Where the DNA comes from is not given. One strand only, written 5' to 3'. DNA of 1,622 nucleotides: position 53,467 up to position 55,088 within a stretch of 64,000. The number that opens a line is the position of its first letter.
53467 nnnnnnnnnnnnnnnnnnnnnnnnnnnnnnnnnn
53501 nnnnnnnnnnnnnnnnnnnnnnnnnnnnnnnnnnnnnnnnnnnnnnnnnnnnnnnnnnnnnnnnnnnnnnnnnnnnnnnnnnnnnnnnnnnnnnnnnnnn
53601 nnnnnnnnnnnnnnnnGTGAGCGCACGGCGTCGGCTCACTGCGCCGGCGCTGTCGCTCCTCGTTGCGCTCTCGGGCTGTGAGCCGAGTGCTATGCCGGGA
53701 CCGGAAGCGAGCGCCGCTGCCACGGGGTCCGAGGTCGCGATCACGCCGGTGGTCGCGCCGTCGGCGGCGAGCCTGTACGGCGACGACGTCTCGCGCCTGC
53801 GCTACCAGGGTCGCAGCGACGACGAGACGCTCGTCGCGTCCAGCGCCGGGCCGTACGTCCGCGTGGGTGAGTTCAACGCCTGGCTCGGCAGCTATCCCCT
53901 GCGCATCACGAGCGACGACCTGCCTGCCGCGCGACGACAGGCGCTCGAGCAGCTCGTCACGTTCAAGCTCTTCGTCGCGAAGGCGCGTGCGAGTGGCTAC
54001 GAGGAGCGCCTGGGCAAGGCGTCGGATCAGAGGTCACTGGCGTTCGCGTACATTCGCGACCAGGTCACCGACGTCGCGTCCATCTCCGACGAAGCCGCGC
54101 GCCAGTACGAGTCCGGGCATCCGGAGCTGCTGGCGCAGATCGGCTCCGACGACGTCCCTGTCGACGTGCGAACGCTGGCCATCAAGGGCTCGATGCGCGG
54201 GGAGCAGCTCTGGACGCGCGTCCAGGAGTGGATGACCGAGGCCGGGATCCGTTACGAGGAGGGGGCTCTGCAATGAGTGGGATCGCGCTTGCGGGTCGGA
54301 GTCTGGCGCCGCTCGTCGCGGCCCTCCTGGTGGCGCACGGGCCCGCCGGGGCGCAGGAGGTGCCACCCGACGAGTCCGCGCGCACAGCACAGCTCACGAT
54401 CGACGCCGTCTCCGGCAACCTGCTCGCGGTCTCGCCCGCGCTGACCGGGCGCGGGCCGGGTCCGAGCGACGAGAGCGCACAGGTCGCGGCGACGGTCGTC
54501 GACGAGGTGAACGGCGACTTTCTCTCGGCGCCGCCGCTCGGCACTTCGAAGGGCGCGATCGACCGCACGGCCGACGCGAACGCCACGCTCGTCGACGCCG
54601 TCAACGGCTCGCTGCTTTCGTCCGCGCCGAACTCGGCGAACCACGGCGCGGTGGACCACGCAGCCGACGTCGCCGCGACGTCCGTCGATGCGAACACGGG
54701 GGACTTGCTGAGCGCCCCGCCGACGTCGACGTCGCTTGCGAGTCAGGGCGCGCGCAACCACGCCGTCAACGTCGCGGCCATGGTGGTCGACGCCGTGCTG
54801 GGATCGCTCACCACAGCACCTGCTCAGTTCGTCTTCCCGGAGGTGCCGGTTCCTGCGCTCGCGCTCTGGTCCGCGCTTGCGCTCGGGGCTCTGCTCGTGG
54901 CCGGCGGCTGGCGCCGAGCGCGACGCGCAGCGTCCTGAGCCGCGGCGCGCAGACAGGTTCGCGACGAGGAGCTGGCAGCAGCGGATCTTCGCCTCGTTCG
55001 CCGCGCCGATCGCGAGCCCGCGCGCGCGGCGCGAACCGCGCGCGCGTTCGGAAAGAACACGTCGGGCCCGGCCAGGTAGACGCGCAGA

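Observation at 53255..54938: Translationally coupled trio of secreted proteins: Cys-rich hydrophobic mini-protein, chaperone-like lipoprotein, and tandem-repeat protein with a PEP-CTERM-like tail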

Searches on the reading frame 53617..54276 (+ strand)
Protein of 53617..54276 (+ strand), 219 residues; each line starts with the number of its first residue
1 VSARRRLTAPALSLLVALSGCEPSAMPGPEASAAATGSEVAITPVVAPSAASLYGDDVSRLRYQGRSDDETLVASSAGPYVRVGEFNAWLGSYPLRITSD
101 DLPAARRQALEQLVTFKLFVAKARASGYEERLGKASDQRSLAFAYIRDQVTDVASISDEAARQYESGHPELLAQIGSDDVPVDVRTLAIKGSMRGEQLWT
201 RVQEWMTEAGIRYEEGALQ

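Call 3: search_protein_families(library=pfam, proteins=[window:53617-54276:+], max_evalue=1)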
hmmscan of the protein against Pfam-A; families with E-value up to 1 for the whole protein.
window:53617-54276:+ (219 aa): 1 family
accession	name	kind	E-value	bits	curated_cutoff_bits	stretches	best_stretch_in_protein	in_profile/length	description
PF20242.3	Emfourin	-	0.083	13.7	27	1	94-144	16-62/91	Emfourin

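Call 4: search_protein_families(library=ncbifam, proteins=[window:53617-54276:+], max_evalue=1)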
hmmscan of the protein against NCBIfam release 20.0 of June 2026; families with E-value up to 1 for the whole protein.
window:53617-54276:+ (219 aa): 1 family
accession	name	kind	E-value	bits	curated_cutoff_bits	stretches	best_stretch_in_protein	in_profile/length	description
TIGR02925.1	cis_trans_EpsD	equivalog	5.3e-05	22.9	108.9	1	73-174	29-135/232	EpsD family peptidyl-prolyl cis-trans isomerase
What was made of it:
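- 53617..54276 (+): Gene 2: a 219-aa lipoprotein with GTG start and lipobox L-S-G-C at Cys22. It has a SurA-like chaperone module (residues about 70-216) and no isomerase domain. TIGR02925 EpsD scores E 5e-5 and 22.9 bits over profile positions 29-135 only (call 4).
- On EpsD family peptidyl-prolyl isomerase (TIGR02925): The score was 22.9 bits over profile positions 29-135 of 232 only (call 4).
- Closest known: PEP-CTERM / XrtA. Different: Gene 2 matches only the N-terminal chaperone part of EpsD, at 22.9 bits against a cutoff of 108.9, and has no isomerase domain (calls 3, 4).
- TIGR02925 EpsD scores E 5e-5 (call 4). The only family hit for gene 2 is EpsD (call 4).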

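Call 11: find_homologous_proteins(query=window:53617-54273:+, max_evalue=0.001)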
Query window:53617-54273:+ (219 aa): 6 proteins with E <= 0.001 among 2482 candidates.
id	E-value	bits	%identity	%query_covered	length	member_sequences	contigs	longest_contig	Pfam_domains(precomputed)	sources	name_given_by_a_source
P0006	5.6e-119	413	100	89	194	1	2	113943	-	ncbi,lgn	-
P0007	2.2e-95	336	74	98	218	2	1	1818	-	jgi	jgi:hypothetical protein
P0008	1.6e-84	301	69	94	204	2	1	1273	-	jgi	jgi:hypothetical protein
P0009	1.4e-79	284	75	80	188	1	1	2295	-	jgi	jgi:hypothetical protein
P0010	7.7e-72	259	56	100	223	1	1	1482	-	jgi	jgi:hypothetical protein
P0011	1.4e-68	249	56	98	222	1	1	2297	-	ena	-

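Call 17: find_encoding_contigs(protein=P0011, flank=5000, max_places=3)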
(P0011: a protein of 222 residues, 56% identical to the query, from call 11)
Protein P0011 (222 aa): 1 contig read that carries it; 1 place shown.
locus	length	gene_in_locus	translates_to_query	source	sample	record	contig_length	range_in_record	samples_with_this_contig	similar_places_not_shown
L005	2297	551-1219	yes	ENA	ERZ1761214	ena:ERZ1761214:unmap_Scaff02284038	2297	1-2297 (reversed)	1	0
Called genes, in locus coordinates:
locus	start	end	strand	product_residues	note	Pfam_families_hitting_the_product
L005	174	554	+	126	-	-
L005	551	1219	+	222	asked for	-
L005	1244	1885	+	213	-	-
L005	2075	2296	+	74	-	?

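Call 22: search_protein_families(library=ncbifam, proteins=[L005:1244-1885:+, L005:174-554:+], max_evalue=0.01)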
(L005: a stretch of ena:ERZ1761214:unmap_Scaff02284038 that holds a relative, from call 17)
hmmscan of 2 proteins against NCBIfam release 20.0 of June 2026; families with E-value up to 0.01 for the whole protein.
L005:1244-1885:+ (213 aa): 3 families
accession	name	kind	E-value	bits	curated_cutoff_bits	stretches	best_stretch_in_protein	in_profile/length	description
NF049940.1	MandnitrLy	equivalog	9.9e-06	25.4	140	0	76-117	75-117/130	(R)-mandelonitrile lyase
NF033554.9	floc_PepA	equivalog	0.00083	19.2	80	1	92-212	136-260/261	flocculation-associated PEP-CTERM protein PepA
NF038119.1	PEP_CTERM_MHFG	equivalog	0.0099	16.2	100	0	103-213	152-260/260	MHFG family PEP-CTERM protein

L005:174-554:+ (126 aa): 0 families

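Call 23: find_related_loci(query=A2, collection=genome_contigs, flank=10000)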
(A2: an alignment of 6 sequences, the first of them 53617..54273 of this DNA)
Query A2 (219 aa) in genome_contigs; peptide patterns used: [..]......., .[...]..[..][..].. (x = any residue, [..] = any of these).
31 stretches matched a pattern; 1 encode a relative of the query (tblastn E <= 1e-3); 1 distinct loci.
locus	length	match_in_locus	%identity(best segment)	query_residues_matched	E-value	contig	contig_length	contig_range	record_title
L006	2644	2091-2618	58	38-214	3e-68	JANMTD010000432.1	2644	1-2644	MAG: Deltaproteobacteria bacterium isolate SOY_29_metabat_276 SOY_29_k141_4980355, whole genome shotgun sequence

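Call 28: find_related_loci(query=A2, collection=metagenome_contigs, flank=10000)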
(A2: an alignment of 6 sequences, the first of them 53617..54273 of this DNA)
Query A2 (219 aa) in metagenome_contigs; peptide patterns used: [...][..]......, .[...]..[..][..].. (x = any residue, [..] = any of these).
90 stretches matched a pattern; 2 encode a relative of the query (tblastn E <= 1e-3); 2 distinct loci.
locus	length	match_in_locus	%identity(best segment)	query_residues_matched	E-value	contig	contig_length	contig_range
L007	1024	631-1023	69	3-135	5e-55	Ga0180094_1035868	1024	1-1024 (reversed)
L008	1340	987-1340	51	1-114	3e-33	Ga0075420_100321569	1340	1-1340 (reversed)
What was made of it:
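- Tried and rejected: The scan of GTDB representative genomes found one MAG only (call 23), and the metagenome scan found two more contigs (call 28).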

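Call 37: predict_structure(alignment_id=A2)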
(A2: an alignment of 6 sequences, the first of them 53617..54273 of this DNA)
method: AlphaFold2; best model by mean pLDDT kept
length: 219 residues; sequences in the alignment: 6
mean_pLDDT: 64.1   pTM: 0.59
mean pLDDT of the five models: 64.1, 63.5, 52.7, 49.1, 47.6
residues with pLDDT >= 90: 6; 70-90: 109; 50-70: 40; < 50: 64
segments of 3 or more residues with pLDDT < 50: 1-56, 66-69, 216-219
pLDDT, mean of each block of 10 residues (from residue 1): 31 30 29 28 27 48 54 69 72 66 74 86 90 83 83 80 83 68 82 82 85 59
secondary structure, 60 per line:
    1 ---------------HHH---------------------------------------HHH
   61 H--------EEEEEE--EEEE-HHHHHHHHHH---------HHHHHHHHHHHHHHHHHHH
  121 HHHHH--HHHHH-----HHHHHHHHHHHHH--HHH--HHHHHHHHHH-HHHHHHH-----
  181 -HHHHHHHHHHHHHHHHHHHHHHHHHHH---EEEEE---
elements in order: H58-61 E70-75 E78-81 H83-92 H102-125 H128-132 H138-150 H158-167 H169-175 H182-208 E212-216
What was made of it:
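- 53617..54276 (+): The AF2 core has pLDDT 70-90 (call 37).
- On SurA-like chaperone module: The model core has pLDDT 70-90, against 64 for the whole protein (call 37).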

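Call 75: search_solved_structures(query=A4, max_evalue=10, show_alignments=1)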
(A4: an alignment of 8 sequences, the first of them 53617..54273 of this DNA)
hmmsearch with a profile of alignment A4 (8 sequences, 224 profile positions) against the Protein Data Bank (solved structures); distinct sequences matched with E-value up to 10: 3.
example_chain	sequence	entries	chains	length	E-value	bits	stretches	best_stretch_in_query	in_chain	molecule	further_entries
2pz8_A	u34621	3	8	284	0.71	12.5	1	136-193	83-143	NH(3)-dependent NAD(+) synthetase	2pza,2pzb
4omb_A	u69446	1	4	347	1.2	11.7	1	48-100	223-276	Phosphate binding protein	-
4pqj_A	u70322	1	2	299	1.2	11.7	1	48-100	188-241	Phosphate binding protein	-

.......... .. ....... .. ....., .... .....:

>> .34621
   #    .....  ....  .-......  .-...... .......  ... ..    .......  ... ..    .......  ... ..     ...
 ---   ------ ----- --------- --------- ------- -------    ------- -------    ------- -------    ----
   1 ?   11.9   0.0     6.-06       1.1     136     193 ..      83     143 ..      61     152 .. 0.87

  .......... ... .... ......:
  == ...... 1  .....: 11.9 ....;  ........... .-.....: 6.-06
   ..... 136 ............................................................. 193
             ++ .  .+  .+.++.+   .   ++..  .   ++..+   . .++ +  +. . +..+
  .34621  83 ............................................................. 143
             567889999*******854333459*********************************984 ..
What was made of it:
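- On SurA-like chaperone module: A profile of 8 orthologues found no SurA among PDB sequences (call 75).
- A profile search of PDB sequences found no SurA (call 75).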

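Call 77: fold_search(model_id=the predicted structure, library=pdb)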
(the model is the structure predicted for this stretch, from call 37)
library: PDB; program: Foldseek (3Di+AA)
matches with E <= 10: 119; with E <= 0.001: 0
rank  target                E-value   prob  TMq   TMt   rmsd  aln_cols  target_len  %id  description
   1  4l8i_B                1.0e+00  0.15  0.16  0.27  12.2        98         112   17  Crystal structure of RSV epitope scaffold FFL_005 (released 2014-02-12)
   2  6s3r_B                1.1e+00  0.11  0.18  0.19  10.2       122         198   12  Structure of the FliPQR complex from the flagellar type 3 secretion system of Pseudomonas savastanoi. (released 2020-03-25)
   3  6xxv_F                1.1e+00  0.16  0.16  0.32  11.6       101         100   19  Crystal Structure of a computationally designed Immunogen S2_1.2 in complex with its elicited antibody C57 (released 2020-04-22)
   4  4l8i_A                1.2e+00  0.08  0.11  0.19  14.3       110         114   16  Crystal structure of RSV epitope scaffold FFL_005 (released 2014-02-12)
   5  6xxv_C                1.5e+00  0.13  0.17  0.30  13.4       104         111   17  Crystal Structure of a computationally designed Immunogen S2_1.2 in complex with its elicited antibody C57 (released 2020-04-22)
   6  7mjp_A                1.6e+00  0.03  0.13  0.09  30.4       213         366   14  Vascular KATP channel: Kir6.1 SUR2B propeller-like conformation 2 (released 2021-10-13)
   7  6m6w_H                1.7e+00  0.11  0.19  0.28  11.5       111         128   14  Crystal structure the toxin-antitoxin MntA-HpeT mutant-Y104A (released 2020-09-30)
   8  9hg9_F                1.9e+00  0.30  0.39  0.44   7.8       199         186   12  BAM-SurA-darobactin complex in the swing-in state (released 2025-04-16)
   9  4hr1_A                2.3e+00  0.15  0.18  0.32  10.4       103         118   16  Structure of PAV1-137, a protein from the virus PAV1 that infects Pyrococcus abyssi. (released 2013-06-19)
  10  1lvf_B                2.6e+00  0.12  0.17  0.33  10.9        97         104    9  syntaxin 6 (released 2002-07-17)
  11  4jlr_S                2.7e+00  0.12  0.16  0.34  13.1        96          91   14  Crystal structure of a designed Respiratory Syncytial Virus Immunogen in complex with Motavizumab (released 2014-02-05)
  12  6m6u_H                2.9e+00  0.08  0.19  0.28  12.7       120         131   14  Crystal structure the toxin-antitoxin MntA-HpeT mutant-D39ED41E (released 2020-09-30)
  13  6s3r_A                3.1e+00  0.06  0.18  0.19  10.4       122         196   11  Structure of the FliPQR complex from the flagellar type 3 secretion system of Pseudomonas savastanoi. (released 2020-03-25)
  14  6zdx_A                3.1e+00  0.06  0.15  0.23  14.7       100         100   19  RIFIN variable region bound to LILRB1 ectodomain (released 2020-07-22)
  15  5jdk                  3.6e+00  0.07  0.15  0.25   8.8        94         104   16  Crystal structure of the DNA binding domain of Sap1 in fission yeast S.pombe (released 2017-02-22)
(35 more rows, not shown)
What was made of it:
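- The best SurA hit had E 1.9 and TMq 0.39 (call 77).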

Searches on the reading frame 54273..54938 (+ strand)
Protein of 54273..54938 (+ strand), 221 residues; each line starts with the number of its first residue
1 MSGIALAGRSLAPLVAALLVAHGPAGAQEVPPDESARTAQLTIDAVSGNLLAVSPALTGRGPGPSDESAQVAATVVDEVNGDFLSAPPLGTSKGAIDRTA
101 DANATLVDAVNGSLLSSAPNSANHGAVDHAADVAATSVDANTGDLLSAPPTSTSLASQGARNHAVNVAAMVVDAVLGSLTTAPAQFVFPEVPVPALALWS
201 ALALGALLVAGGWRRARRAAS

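Call 3: search_protein_families(library=pfam, proteins=[window:54273-54938:+], max_evalue=1)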
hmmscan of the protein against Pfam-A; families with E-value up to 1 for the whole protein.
window:54273-54938:+ (221 aa): 0 families

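Call 4: search_protein_families(library=ncbifam, proteins=[window:54273-54938:+], max_evalue=1)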
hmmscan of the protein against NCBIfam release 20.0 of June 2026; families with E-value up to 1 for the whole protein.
window:54273-54938:+ (221 aa): 2 families
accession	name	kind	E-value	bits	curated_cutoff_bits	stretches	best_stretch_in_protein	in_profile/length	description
NF038186.1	YPDG_rpt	domain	0.018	16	40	0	67-130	16-79/98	YPDG domain-containing protein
NF008486.0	PRK11391.1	equivalog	0.92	10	247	0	121-166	39-83/148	phosphotyrosine-protein phosphatase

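Call 12: find_homologous_proteins(query=window:54273-54935:+, max_evalue=0.001)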
Query window:54273-54935:+ (221 aa): 1 proteins with E <= 0.001 among 8000 candidates.
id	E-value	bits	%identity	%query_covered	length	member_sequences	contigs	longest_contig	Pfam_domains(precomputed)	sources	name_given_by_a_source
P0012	1.0e-63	233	59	100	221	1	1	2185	-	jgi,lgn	jgi:hypothetical protein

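Call 59: search_protein_families(library=ncbifam, proteins=[P0012], max_evalue=1)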
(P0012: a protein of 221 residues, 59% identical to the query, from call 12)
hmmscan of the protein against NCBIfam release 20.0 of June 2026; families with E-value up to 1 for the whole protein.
P0012 (221 aa): 1 family
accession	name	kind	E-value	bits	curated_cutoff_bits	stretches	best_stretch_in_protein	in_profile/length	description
NF033878.1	thiovarsolin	subfamily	0.13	12.5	35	1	70-154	4-88/89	thiovarsolin family RiPP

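Call 71: find_encoding_contigs(protein=P0012, flank=8000, max_places=4)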
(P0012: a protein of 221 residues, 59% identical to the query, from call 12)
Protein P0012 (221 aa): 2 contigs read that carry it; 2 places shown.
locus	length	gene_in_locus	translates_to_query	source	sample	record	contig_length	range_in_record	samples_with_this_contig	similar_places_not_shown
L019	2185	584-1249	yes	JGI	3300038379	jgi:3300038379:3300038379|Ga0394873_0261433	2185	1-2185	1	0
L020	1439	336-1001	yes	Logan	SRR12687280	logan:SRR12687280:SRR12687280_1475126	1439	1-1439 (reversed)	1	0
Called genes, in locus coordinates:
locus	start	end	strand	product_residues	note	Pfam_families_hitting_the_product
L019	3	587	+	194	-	?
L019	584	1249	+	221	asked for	-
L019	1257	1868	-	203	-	PF05014:Nuc_deoxyrib_tr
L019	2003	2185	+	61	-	?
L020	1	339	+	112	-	?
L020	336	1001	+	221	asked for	-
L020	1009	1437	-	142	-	?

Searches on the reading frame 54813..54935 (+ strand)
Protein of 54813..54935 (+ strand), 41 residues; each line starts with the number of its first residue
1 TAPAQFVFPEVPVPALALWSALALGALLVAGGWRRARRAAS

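Call 70: search_protein_families(library=ncbifam, proteins=[window:54813-54935:+], max_evalue=10)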
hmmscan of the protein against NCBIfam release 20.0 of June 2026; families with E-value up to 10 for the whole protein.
seq(41 aa): 2 families
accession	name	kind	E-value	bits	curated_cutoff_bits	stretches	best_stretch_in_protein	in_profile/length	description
NF033207.2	midcut_by_XrtH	subfamily_domain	0.052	13.6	45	1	9-40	33-64/175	midcut-by-XrtH protein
TIGR04174.1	IPTL_CTERM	subfamily_domain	0.25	11.7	20.5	1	13-38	1-26/27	IPTL-CTERM sorting domain-containing protein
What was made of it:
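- Closest known: Exosortase H. Same: The gene 3 tails align only to IPTL_CTERM and midcut_by_XrtH (call 70).
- Every tail-model hit for the window protein is below its curated cutoff (call 70). All sorting-domain hits for the window protein are below cutoff (call 70).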
